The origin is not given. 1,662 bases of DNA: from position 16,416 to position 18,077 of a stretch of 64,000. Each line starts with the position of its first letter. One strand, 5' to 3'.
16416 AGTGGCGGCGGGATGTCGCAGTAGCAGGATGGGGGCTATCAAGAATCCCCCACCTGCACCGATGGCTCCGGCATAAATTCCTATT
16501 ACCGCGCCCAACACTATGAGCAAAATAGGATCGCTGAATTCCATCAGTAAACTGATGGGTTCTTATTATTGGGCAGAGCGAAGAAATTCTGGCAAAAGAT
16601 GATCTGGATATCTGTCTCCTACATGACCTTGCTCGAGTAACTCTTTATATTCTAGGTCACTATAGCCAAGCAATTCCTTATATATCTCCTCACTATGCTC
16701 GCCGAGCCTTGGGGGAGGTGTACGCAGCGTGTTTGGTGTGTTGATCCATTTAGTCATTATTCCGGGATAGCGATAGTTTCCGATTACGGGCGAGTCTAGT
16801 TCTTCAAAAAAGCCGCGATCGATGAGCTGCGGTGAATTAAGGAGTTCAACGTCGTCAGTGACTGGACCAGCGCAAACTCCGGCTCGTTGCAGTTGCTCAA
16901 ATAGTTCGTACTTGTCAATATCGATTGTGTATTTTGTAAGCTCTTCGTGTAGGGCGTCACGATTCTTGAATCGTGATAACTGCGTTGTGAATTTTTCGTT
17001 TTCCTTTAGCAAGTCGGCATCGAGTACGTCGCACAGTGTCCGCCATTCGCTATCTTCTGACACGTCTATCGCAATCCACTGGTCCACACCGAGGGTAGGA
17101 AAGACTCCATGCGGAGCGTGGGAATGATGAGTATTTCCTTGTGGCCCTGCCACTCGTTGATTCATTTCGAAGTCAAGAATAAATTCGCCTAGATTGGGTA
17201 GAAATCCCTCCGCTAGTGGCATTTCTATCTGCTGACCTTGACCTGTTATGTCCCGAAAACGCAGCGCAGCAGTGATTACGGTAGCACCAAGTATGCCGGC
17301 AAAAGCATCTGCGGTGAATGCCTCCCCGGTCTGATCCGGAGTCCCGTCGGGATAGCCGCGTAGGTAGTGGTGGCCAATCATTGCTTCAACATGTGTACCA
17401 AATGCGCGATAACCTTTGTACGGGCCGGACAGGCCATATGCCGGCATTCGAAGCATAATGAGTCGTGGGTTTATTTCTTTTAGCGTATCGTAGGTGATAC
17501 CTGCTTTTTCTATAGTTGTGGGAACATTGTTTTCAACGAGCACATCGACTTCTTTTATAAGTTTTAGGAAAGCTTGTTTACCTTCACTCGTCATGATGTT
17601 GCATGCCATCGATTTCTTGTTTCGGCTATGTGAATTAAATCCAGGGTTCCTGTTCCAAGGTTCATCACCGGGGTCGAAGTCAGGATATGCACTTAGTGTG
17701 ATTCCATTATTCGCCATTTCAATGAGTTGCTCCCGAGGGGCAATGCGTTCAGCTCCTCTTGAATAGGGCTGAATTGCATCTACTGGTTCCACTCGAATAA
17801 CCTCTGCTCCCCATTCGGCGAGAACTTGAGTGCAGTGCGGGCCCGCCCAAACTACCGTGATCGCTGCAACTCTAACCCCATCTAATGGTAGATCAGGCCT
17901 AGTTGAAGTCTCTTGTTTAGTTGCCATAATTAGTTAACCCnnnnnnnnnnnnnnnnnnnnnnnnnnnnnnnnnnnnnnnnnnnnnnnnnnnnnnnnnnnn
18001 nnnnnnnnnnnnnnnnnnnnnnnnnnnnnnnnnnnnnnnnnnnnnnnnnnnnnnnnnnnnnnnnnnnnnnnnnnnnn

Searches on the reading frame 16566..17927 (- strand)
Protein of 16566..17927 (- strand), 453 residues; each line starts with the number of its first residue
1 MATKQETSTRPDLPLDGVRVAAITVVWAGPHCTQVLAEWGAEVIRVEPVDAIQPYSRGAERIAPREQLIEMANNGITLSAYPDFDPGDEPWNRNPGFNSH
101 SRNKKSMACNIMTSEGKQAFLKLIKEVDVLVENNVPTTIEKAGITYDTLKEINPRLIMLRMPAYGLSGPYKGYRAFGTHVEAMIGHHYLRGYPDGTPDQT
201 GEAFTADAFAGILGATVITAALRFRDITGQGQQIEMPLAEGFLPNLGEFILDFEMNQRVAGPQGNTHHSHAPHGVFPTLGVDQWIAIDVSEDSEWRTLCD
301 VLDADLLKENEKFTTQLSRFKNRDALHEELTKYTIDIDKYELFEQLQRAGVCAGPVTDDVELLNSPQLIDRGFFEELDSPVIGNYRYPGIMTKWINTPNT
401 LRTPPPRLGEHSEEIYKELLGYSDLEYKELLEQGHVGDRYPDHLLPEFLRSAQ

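Call 5: search_protein_families(library=pfam, proteins=[window:16566-17927:-])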
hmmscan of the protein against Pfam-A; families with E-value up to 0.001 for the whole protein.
window:16566-17927:- (453 aa): 1 family
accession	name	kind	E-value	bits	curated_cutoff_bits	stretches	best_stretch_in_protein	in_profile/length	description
PF02515.22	CoA_transf_3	-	1.3e-88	298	23.3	1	15-412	1-366/366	CoA-transferase family III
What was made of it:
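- Checked: On the minus strand upstream lie a crotonase and two PF02515 genes (17941-19149 and 16566-17927) (call 5).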

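Call 6: search_protein_families(library=ncbifam, proteins=[window:16566-17927:-])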
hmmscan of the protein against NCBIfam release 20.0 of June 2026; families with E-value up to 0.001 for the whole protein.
window:16566-17927:- (453 aa): 7 families
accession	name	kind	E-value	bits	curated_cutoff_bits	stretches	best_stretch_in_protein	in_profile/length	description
NF052585.1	SucGlutTfsCaiB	equivalog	2.9e-60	203.9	750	1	12-419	5-388/394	succinate--glutarate CoA-transferase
TIGR03253.1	oxalate_frc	equivalog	1.3e-57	195.4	504.2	3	100-243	62-204/416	formyl-CoA transferase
NF003809.0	PRK05398.1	subfamily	3.4e-57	193.9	442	3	101-243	64-205/416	formyl-CoA transferase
NF041294.1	Scnl_mescCoAtase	equivalog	2.6e-44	151.9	700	2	96-416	61-380/381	succinyl-CoA:mesaconate CoA-transferase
NF008511.0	PRK11430.1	equivalog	2.7e-41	142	522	1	102-373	69-337/381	CoA:oxalate CoA-transferase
NF002914.1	PRK03525.1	equivalog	1.9e-34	119.2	413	2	100-436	60-397/400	L-carnitine CoA-transferase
TIGR04253.1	mesacon_CoA_iso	equivalog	3.5e-16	59.2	725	1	101-434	62-398/403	2-methylfumaryl-CoA isomerase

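Call 31: search_solved_structures(query=window:16566-17927:-, max_evalue=1e-30)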
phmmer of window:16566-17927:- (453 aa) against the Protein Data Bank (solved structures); distinct sequences matched with E-value up to 1e-30: 19.
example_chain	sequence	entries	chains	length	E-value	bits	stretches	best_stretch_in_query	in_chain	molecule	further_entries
9fn0_B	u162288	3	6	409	2.4e-50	174.6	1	92-431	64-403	Subunit of Benzylsuccinate CoA-transferase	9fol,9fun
9br6_A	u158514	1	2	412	8.3e-45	156.4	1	98-439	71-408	Succinate--hydroxymethylglutarate CoA-transferase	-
9br7_A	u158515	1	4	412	1.5e-43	152.3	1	98-439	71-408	Succinate--hydroxymethylglutarate CoA-transferase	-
4ed9_A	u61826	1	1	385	9e-41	143.1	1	97-419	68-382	CAIB/BAIF family protein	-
1pqy_A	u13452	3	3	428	7e-38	133.6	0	13-243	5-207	Hypothetical protein yfdW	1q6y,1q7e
1pt5_A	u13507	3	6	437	1.2e-37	132.8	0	100-243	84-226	Hypothetical protein yfdW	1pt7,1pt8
10uh_A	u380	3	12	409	2.9e-35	124.9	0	99-435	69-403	Formyl-coenzyme a transferase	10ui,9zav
2vjq_A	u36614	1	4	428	4.6e-34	121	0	97-243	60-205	FORMYL-COENZYME A TRANSFERASE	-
2vjp_A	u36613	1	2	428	4.9e-34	120.9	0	97-243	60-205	FORMYL-COENZYME A TRANSFERASE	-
2vjn_A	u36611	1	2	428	5e-34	120.8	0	97-243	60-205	FORMYL-COENZYME A TRANSFERASE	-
2vjk_A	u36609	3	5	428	5.1e-34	120.8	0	97-243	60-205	FORMYL-COENZYME A TRANSFERASE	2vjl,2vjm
1p5h_A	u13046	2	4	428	5.1e-34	120.8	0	97-243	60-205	Formyl-coenzyme A transferase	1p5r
1t4c_A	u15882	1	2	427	5.7e-34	120.7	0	97-243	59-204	Formyl-CoA:oxalate CoA-transferase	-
2vjo_A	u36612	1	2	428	7.2e-34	120.3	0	97-243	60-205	FORMYL-COENZYME A TRANSFERASE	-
4hl6_A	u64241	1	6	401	9.5e-34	119.9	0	101-377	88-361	Uncharacterized protein YfdE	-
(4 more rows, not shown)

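Call 100: find_homologous_proteins(query=window:16566-17927:-, max_evalue=1e-60)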
Query window:16566-17927:- (453 aa): 1091 proteins with E <= 1e-60 among 8000 candidates; the best 120 are listed.
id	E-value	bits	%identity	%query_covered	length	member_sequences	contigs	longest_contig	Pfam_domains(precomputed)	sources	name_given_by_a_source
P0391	7.0e-292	986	93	100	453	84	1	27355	PF02515.23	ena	-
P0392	3.0e-264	895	85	97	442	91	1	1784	PF02515.23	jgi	jgi:crotonobetainyl-CoA:carnitine CoA-transferase CaiB-like acyl-CoA transferase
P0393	1.3e-194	665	67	96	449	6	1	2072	PF02515.23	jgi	jgi:crotonobetainyl-CoA:carnitine CoA-transferase CaiB-like acyl-CoA transferase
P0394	2.3e-194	664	65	96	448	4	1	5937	PF02515.23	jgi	jgi:crotonobetainyl-CoA:carnitine CoA-transferase CaiB-like acyl-CoA transferase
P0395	5.4e-194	663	65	96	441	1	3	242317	PF02515.23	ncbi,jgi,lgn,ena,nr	ncbi:MAG: CoA transferase [Dehalococcoidia bacterium]|nr:CoA transferase [Dehalococcoidia bacterium]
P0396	8.8e-194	662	66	97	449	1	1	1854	PF02515.23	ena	-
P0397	4.3e-192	657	62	98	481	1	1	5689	PF02515.23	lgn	-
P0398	5.0e-192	657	64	96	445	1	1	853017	PF02515.23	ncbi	-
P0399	3.3e-191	654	65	96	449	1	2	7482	PF02515.23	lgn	-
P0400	3.6e-191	654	64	96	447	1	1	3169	PF02515.23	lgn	-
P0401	7.9e-190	649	64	96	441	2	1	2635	PF02515.23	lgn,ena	-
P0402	2.3e-189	648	63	96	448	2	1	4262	PF02515.23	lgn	-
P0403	6.5e-189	646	64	96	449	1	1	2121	PF02515.23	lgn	-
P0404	8.6e-188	643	64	97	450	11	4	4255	PF02515.23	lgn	-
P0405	1.1e-186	639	63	97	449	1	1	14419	PF02515.23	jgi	jgi:crotonobetainyl-CoA:carnitine CoA-transferase CaiB-like acyl-CoA transferase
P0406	1.4e-185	635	62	96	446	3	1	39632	PF02515.23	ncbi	-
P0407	5.2e-185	633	63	97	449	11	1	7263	PF02515.23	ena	-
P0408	1.2e-182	626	62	97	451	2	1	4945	PF02515.23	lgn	-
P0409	1.7e-182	625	60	98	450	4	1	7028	PF02515.23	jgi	jgi:crotonobetainyl-CoA:carnitine CoA-transferase CaiB-like acyl-CoA transferase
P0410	5.5e-182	624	61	99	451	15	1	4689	PF02515.23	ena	-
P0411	2.9e-181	621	60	98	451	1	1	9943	PF02515.23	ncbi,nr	ncbi:MAG: CoA transferase [Dehalococcoidia bacterium]|nr:MAG: CoA transferase [Dehalococcoidia bacte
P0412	3.3e-181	621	62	97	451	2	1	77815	PF02515.23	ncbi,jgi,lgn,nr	ncbi:MAG: CoA transferase [Chloroflexi bacterium]|nr:CoA transferase [Chloroflexota bacterium]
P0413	5.2e-181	620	63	94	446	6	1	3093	PF02515.23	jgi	jgi:crotonobetainyl-CoA:carnitine CoA-transferase CaiB-like acyl-CoA transferase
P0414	1.3e-180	619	62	97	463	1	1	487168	PF02515.23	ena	-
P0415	2.0e-180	618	63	96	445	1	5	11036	PF02515.23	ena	-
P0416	6.5e-180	617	60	99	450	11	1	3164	PF02515.23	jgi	-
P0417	7.8e-180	616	61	96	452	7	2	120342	PF02515.23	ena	-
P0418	1.8e-179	615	61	97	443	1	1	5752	PF02515.23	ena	-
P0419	2.5e-179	615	62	94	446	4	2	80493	PF02515.23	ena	-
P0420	8.5e-179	613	61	96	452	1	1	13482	PF02515.23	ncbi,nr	ncbi:MAG: CoA transferase [Dehalococcoidia bacterium]|nr:MAG: CoA transferase [Dehalococcoidia bacte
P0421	1.1e-178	613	62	97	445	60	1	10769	PF02515.23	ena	-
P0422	1.6e-178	612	60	97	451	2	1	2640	PF02515.23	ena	-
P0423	4.5e-178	611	61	96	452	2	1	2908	PF02515.23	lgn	-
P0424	6.1e-178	610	60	99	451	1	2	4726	PF02515.23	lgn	-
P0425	1.4e-177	609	59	99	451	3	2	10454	PF02515.23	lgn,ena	-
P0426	1.8e-177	609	60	96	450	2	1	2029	PF02515.23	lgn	-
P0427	4.1e-177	607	62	94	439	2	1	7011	PF02515.23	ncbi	-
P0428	4.7e-176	604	60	96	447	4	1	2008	PF02515.23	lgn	-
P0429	7.2e-176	603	61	96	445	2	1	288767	PF02515.23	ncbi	ncbi:MAG: CoA transferase [Dehalococcoidia bacterium]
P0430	1.2e-175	603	60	96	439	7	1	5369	PF02515.23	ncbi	-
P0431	2.3e-175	602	61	96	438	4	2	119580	PF02515.23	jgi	jgi:crotonobetainyl-CoA:carnitine CoA-transferase CaiB-like acyl-CoA transferase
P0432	1.2e-174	599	60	97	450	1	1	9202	PF02515.23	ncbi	-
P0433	2.8e-174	598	59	100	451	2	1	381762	PF02515.23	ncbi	ncbi:MAG: CoA transferase [Dehalococcoidia bacterium]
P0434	1.2e-173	596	60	96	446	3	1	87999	PF02515.23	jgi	-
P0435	1.2e-173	596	58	98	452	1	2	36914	PF02515.23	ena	-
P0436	1.4e-173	596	61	97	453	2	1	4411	PF02515.23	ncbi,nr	ncbi:MAG: CoA transferase, partial [Chloroflexi bacterium]|nr:CoA transferase [Chloroflexota bacteri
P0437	2.0e-173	595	58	97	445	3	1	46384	PF02515.23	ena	-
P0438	2.7e-173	595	58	97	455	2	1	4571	PF02515.23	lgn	-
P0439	3.2e-173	595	61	96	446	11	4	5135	PF02515.23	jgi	jgi:crotonobetainyl-CoA:carnitine CoA-transferase CaiB-like acyl-CoA transferase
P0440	5.3e-173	594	60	97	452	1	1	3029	PF02515.23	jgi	jgi:crotonobetainyl-CoA:carnitine CoA-transferase CaiB-like acyl-CoA transferase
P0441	1.0e-172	593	59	96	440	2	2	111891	PF02515.23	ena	-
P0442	1.6e-172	592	60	96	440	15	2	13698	PF02515.23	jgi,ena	jgi:crotonobetainyl-CoA:carnitine CoA-transferase CaiB-like acyl-CoA transferase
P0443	1.6e-172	592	59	96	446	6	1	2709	PF02515.23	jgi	jgi:crotonobetainyl-CoA:carnitine CoA-transferase CaiB-like acyl-CoA transferase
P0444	1.3e-170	586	61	96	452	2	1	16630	PF02515.23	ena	-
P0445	2.3e-170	585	59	96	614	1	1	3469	PF02515.23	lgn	-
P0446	2.5e-170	585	58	96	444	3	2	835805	PF02515.23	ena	-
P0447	5.2e-170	584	59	96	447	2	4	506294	PF02515.23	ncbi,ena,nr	ncbi:MAG TPA: CoA transferase [Dehalococcoidia bacterium]|nr:CoA transferase [Dehalococcoidia bacter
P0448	6.9e-170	584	60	94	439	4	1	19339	PF02515.23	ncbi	ncbi:MAG: CoA transferase [Dehalococcoidia bacterium]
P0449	1.1e-169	583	58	97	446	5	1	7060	PF02515.23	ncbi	-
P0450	1.3e-169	583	60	96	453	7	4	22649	PF02515.23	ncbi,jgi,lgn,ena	-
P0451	2.7e-169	582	59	97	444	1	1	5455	PF02515.23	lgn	-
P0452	5.8e-169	581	60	97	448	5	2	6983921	PF02515.23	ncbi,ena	-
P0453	2.1e-168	579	60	96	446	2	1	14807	PF02515.23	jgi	jgi:crotonobetainyl-CoA:carnitine CoA-transferase CaiB-like acyl-CoA transferase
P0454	3.0e-168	578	59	96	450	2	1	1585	PF02515.23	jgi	-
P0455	3.4e-168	578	59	94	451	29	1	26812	PF02515.23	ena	-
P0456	4.1e-168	578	59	96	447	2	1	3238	PF02515.23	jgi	jgi:crotonobetainyl-CoA:carnitine CoA-transferase CaiB-like acyl-CoA transferase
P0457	5.9e-168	577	61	80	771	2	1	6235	PF02515.23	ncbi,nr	ncbi:MAG: CoA transferase, partial [Dehalococcoidia bacterium]|nr:CoA transferase [Dehalococcoidia b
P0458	9.5e-168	577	56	83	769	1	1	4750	PF02515.23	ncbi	ncbi:MAG: CoA transferase, partial [Pseudomonadales bacterium]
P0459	1.6e-165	569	59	96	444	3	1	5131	PF02515.23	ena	-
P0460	2.4e-165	569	59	96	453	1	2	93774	PF02515.23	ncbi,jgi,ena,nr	ncbi:MAG: CoA transferase [Chloroflexi bacterium]|nr:CoA transferase [Chloroflexota bacterium] MDA11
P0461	6.8e-165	567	59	96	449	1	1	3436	PF02515.23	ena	-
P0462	7.7e-165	567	58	97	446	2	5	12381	PF02515.23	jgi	-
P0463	3.0e-164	565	61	91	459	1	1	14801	PF02515.23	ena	-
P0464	3.4e-164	565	58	97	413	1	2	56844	PF02515.23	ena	-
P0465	8.1e-164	564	57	97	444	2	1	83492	PF02515.23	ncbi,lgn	-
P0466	1.2e-163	563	56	96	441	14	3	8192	PF02515.23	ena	-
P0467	1.3e-163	563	63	87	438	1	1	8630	PF02515.23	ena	-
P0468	2.3e-163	562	58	96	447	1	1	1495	PF02515.23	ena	-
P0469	2.4e-163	562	58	95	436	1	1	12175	PF02515.23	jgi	jgi:crotonobetainyl-CoA:carnitine CoA-transferase CaiB-like acyl-CoA transferase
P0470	3.7e-163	561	58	96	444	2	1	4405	PF02515.23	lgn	-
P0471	5.8e-163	561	58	96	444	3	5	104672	PF02515.23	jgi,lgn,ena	-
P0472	7.3e-163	560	56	97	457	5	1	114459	PF02515.23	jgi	jgi:crotonobetainyl-CoA:carnitine CoA-transferase CaiB-like acyl-CoA transferase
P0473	1.2e-162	560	59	96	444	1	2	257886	PF02515.23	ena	-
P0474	4.9e-162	558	55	97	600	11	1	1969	PF02515.23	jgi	jgi:crotonobetainyl-CoA:carnitine CoA-transferase CaiB-like acyl-CoA transferase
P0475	6.5e-162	557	56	97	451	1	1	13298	PF02515.23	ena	-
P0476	2.3e-161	556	57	96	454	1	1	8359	PF02515.23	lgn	-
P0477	4.5e-161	555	57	95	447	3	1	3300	PF02515.23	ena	-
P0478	8.3e-161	554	53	97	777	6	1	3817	PF02515.23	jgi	jgi:crotonobetainyl-CoA:carnitine CoA-transferase CaiB-like acyl-CoA transferase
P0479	1.6e-160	553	58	96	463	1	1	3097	PF02515.23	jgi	jgi:crotonobetainyl-CoA:carnitine CoA-transferase CaiB-like acyl-CoA transferase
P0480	2.2e-160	552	56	97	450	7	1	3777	PF02515.23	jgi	jgi:crotonobetainyl-CoA:carnitine CoA-transferase CaiB-like acyl-CoA transferase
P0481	7.9e-160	550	58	95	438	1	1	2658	PF02515.23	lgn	-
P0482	1.2e-159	550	56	96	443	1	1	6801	PF02515.23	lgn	-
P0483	1.2e-159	550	56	96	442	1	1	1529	PF02515.23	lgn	-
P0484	1.4e-159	550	55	97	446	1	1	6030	PF02515.23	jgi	-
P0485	1.6e-159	550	56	96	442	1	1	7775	PF02515.23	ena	-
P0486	3.6e-159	548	57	96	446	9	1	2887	PF02515.23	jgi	jgi:crotonobetainyl-CoA:carnitine CoA-transferase CaiB-like acyl-CoA transferase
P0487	5.7e-159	548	56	96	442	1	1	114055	PF02515.23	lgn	-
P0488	1.1e-158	547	56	96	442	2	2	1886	PF02515.23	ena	-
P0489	1.3e-158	546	57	94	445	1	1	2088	PF02515.23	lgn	-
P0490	1.6e-158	546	56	96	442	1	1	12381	PF02515.23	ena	-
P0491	1.9e-158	546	55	96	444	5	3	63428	PF02515.23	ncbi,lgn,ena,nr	ncbi:MAG: CoA transferase [Dehalococcoidia bacterium]|nr:CoA transferase [Dehalococcoidia bacterium]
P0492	2.8e-158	545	56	96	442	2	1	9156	PF02515.23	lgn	-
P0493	3.1e-158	545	57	94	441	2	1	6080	PF02515.23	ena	-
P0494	3.8e-158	545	55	96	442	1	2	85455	PF02515.23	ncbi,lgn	ncbi:MAG: putative L-carnitine dehydratase [Chloroflexota bacterium]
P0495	7.4e-158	544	56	96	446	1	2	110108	PF02515.23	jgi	-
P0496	8.4e-158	544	55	97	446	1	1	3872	PF02515.23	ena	-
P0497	1.9e-157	543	55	96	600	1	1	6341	PF02515.23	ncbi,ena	-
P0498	4.9e-157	541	55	96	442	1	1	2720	PF02515.23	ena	-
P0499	6.1e-157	541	55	96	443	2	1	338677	PF02515.23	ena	-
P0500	1.5e-156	540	57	94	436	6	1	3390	PF02515.23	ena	-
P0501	1.8e-156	539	55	98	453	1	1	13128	PF02515.23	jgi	jgi:benzylsuccinate CoA-transferase BbsF subunit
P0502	2.4e-156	539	53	98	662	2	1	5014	PF02515.23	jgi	-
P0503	3.9e-156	538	55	96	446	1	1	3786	PF02515.23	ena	-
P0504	5.5e-156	538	55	96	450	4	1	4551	PF02515.23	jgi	jgi:crotonobetainyl-CoA:carnitine CoA-transferase CaiB-like acyl-CoA transferase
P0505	4.1e-155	535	55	95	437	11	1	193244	PF02515.23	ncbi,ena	-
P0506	7.3e-155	534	54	95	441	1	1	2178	PF02515.23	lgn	-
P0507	2.4e-154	532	56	96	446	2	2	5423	PF02515.23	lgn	-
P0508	3.1e-154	532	52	98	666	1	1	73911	PF02515.23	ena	-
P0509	1.5e-153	530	54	97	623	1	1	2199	PF02515.23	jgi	-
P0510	2.1e-153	529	55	95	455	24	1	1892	PF02515.23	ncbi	-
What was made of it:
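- On BbsEF-type heteromeric class III CoA-transferase, for genes 16566-19149 and 28414-30911: One relative of CaiB_b is named 'BbsF subunit' by JGI (call 100).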

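Call 101: find_encoding_contigs(protein=P0395, flank=8000, max_places=1)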
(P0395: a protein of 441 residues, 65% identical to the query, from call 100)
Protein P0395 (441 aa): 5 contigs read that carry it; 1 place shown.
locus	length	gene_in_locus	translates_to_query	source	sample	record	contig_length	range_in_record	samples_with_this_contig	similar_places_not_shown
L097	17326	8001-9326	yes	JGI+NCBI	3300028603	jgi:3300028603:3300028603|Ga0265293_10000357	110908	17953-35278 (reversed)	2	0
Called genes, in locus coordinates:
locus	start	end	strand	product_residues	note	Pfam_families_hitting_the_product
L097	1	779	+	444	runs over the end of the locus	PF02881:SRP54_N, PF00448:SRP54, PF02978:SRP_SPB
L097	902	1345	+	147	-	PF00886:Ribosomal_S16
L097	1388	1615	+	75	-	PF13083:KH_KhpA-B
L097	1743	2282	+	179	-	PF01782:RimM, PF05239:PRC, PF24986:PRC_RimM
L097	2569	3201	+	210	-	PF14333:DUF4389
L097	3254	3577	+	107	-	PF03992:ABM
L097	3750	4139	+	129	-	PF04237:YjbR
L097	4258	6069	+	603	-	PF11239:DUF3040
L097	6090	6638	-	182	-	PF00578:AhpC-TSA, PF08534:Redoxin (weak), PF13911:AhpC-TSA_2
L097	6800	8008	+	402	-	PF02515:CoA_transf_3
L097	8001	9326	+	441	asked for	PF02515:CoA_transf_3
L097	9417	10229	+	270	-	PF01925:TauE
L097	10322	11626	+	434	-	PF05195:AMP_N, PF00557:Peptidase_M24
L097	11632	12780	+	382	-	PF00768:Peptidase_S11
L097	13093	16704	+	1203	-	PF08471:Ribonuc_red_2_N, PF02867:Ribonuc_red_lgC, PF12637:TSCPD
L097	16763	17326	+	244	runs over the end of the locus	-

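Call 102: find_encoding_contigs(protein=P0398, flank=8000, max_places=1)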
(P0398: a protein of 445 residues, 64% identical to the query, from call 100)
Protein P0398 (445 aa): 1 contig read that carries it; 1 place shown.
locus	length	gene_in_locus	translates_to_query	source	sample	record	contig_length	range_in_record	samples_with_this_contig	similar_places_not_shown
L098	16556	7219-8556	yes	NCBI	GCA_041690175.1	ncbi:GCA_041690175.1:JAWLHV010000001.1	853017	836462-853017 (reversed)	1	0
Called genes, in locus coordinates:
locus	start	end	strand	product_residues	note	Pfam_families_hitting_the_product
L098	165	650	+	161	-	PF00903:Glyoxalase, PF22677:Ble-like_N (weak), PF13669:Glyoxalase_4 (weak)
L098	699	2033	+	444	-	PF02881:SRP54_N, PF00448:SRP54, PF02978:SRP_SPB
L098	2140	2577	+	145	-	PF00886:Ribosomal_S16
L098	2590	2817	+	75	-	PF13083:KH_KhpA-B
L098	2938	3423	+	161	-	PF01782:RimM, PF05239:PRC, PF24986:PRC_RimM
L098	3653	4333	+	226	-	PF14333:DUF4389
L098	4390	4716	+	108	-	PF03992:ABM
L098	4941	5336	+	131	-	PF04237:YjbR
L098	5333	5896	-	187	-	PF00578:AhpC-TSA, PF08534:Redoxin (weak), PF13911:AhpC-TSA_2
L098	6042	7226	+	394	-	PF02515:CoA_transf_3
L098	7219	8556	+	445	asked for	PF02515:CoA_transf_3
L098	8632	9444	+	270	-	PF01925:TauE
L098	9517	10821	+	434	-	PF05195:AMP_N, PF00557:Peptidase_M24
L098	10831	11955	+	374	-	PF00768:Peptidase_S11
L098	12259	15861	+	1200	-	PF08471:Ribonuc_red_2_N, PF02867:Ribonuc_red_lgC, PF12637:TSCPD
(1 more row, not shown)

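Call 103: find_encoding_contigs(protein=P0412, flank=8000, max_places=1)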
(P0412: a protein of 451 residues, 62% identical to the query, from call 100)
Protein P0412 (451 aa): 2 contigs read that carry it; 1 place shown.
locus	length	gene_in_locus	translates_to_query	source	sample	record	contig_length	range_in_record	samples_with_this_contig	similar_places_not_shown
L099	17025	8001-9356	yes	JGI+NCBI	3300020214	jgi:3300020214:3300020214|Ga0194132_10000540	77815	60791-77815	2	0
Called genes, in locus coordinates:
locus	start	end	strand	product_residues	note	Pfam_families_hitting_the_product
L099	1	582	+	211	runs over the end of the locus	PF01782:RimM, PF05239:PRC, PF24986:PRC_RimM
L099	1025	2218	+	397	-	PF02515:CoA_transf_3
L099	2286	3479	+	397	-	PF02515:CoA_transf_3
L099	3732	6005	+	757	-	PF03030:H_PPase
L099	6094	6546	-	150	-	PF00578:AhpC-TSA, PF13911:AhpC-TSA_2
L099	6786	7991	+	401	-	PF02515:CoA_transf_3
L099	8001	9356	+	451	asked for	PF02515:CoA_transf_3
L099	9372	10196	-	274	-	PF01925:TauE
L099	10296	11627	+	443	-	PF05195:AMP_N, PF00557:Peptidase_M24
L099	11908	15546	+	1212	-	PF08471:Ribonuc_red_2_N, PF02867:Ribonuc_red_lgC, PF12637:TSCPD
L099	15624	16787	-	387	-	PF14659:Phage_int_SAM_3, PF00589:Phage_integrase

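Call 105: find_encoding_contigs(protein=P0414, flank=8000, max_places=1)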
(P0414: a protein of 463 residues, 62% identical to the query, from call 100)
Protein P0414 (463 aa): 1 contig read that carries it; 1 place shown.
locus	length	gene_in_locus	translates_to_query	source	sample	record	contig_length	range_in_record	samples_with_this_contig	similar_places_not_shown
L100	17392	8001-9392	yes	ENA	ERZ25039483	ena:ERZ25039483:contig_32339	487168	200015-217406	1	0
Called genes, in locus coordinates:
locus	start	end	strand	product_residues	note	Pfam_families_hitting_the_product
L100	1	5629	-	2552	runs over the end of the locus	PF00801:PKD (faint), PF18911:PKD_4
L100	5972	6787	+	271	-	PF00378:ECH_1, PF16113:ECH_2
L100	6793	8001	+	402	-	PF02515:CoA_transf_3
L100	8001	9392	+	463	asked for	PF02515:CoA_transf_3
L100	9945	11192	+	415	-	PF00939:Na_sulph_symp, PF02040:ArsB, PF03600:CitMHS, PF06808:DctM (weak), PF06450:NhaB (weak), PF16980:CitMHS_2, PF00939:Na_sulph_symp (weak)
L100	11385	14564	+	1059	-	-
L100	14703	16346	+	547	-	PF07719:TPR_2 (faint), PF13518:HTH_28 (faint), PF00196:GerE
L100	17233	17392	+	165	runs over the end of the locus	-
